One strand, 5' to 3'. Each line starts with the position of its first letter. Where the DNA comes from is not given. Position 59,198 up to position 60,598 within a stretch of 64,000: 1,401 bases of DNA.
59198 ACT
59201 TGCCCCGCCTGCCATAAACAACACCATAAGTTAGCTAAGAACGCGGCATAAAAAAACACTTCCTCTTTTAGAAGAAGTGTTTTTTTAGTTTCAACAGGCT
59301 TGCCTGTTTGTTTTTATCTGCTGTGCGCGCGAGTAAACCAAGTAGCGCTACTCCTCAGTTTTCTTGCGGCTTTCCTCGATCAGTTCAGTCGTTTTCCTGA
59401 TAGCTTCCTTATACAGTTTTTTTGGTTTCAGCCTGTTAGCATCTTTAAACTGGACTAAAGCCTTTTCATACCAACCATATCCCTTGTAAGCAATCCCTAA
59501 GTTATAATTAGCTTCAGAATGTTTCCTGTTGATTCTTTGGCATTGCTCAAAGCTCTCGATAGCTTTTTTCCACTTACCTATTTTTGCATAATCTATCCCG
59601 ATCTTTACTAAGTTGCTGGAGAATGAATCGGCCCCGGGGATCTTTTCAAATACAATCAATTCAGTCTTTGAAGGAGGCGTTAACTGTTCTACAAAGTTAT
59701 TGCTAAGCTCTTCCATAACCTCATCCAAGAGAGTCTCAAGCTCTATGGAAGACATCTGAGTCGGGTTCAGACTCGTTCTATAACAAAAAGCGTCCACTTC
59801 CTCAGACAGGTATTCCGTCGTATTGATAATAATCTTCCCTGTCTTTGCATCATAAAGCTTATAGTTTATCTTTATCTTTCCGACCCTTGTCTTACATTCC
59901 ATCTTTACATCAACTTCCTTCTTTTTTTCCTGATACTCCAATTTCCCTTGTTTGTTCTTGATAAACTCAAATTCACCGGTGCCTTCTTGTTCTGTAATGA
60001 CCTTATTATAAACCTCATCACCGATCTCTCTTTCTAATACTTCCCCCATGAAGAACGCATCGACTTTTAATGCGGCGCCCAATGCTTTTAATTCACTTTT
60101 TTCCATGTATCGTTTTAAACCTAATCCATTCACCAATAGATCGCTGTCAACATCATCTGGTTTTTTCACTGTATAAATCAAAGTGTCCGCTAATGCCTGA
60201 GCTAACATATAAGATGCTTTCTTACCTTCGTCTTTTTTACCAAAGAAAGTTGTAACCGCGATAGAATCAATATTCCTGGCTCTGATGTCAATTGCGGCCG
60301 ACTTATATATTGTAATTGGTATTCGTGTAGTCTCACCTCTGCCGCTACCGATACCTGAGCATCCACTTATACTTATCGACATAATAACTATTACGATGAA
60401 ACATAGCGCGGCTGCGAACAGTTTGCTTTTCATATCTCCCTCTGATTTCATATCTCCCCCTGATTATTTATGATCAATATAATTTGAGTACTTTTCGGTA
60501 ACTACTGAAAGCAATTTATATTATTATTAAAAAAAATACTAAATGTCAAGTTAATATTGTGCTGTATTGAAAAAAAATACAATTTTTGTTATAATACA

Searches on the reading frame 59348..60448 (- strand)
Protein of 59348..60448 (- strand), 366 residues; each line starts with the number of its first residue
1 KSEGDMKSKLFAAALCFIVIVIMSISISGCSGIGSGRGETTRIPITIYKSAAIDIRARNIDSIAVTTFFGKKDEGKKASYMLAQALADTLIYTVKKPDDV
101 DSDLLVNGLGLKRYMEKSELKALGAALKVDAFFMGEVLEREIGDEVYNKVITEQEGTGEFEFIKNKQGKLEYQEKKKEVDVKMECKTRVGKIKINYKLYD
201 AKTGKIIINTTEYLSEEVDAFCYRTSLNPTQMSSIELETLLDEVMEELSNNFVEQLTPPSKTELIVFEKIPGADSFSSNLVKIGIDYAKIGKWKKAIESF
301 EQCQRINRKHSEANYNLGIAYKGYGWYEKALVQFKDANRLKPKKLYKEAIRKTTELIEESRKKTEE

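Call 73: search_protein_families(library=pfam, max_evalue=0.01, proteins=[window:59348-60448:-])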
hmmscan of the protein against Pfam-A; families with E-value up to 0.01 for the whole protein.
window:59348-60448:- (366 aa): 6 families
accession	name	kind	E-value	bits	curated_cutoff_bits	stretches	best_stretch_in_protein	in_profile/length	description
PF07719.23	TPR_2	-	7.9e-09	35.4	27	1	282-310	6-34/34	Tetratricopeptide repeat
PF00515.34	TPR_1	-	3.4e-06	27.1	27.8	1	283-310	7-34/34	Tetratricopeptide repeat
PF13414.12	TPR_11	-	2.9e-05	24.1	26.8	1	287-322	4-39/42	TPR repeat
PF13424.12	TPR_12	-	3e-05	24.6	30.1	1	280-337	6-64/77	Tetratricopeptide repeat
PF13181.12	TPR_8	-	3.9e-05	23.9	25.7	0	312-343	2-33/34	Tetratricopeptide repeat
PF14559.12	TPR_19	-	0.0073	17.1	25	0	291-349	5-64/68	Tetratricopeptide repeat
